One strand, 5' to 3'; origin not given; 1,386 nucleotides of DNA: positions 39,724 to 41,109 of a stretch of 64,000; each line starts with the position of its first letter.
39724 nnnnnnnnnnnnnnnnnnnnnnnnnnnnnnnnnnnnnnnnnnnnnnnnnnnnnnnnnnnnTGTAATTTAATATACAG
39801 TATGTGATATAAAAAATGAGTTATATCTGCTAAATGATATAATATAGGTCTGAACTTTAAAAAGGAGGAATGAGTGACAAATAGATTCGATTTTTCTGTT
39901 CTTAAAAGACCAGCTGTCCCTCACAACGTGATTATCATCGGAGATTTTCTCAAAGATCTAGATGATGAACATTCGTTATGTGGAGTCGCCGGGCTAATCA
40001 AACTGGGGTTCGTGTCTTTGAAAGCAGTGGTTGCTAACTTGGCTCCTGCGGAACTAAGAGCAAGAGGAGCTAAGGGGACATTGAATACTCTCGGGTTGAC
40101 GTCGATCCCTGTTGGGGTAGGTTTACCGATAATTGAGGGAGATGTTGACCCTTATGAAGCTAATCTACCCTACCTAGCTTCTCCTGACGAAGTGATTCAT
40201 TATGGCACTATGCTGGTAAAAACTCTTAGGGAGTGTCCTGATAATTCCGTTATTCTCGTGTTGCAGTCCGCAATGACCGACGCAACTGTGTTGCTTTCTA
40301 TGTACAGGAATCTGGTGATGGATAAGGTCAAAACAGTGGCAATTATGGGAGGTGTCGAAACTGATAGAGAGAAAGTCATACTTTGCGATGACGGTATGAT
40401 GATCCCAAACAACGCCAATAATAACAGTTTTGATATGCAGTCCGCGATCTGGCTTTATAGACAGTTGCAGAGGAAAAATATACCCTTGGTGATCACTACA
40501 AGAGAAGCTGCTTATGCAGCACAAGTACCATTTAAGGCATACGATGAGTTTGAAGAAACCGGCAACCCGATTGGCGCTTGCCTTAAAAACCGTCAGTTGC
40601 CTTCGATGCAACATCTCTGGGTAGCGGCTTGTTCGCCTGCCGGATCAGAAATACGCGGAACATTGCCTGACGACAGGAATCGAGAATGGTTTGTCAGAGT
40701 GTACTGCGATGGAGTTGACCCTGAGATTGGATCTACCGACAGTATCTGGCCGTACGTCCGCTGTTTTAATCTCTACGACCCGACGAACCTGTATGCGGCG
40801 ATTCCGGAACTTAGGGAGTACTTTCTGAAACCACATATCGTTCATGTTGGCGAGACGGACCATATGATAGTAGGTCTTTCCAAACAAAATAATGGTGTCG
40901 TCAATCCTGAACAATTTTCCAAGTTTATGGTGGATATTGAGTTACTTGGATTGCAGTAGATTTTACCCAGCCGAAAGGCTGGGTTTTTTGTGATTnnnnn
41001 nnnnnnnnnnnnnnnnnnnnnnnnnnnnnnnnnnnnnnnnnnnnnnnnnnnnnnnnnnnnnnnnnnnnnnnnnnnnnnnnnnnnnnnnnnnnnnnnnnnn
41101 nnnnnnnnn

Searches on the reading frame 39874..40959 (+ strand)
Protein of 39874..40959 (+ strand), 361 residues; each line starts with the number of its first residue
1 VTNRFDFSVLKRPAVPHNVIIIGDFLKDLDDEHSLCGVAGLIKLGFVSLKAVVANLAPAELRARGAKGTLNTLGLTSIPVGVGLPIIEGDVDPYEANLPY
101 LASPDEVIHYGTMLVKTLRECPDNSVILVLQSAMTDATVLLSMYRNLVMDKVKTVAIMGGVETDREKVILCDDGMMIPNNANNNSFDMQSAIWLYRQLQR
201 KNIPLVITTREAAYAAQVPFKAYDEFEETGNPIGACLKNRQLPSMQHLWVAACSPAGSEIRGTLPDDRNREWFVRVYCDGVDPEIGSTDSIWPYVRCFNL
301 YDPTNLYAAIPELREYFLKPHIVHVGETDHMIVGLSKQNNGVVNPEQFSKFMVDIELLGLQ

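Call 3: search_protein_families(library=pfam, proteins=[window:39874-40959:+], max_evalue=1)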
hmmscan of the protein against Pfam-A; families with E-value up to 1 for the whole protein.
window:39874-40959:+ (361 aa): 2 families
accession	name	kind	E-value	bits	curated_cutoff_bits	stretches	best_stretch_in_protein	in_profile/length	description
PF01156.24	IU_nuc_hydro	-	0.00029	21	34.2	1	97-172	86-152/297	Inosine-uridine preferring nucleoside hydrolase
PF01083.28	Cutinase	-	0.03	14.7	25.9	1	91-163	44-119/173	Cutinase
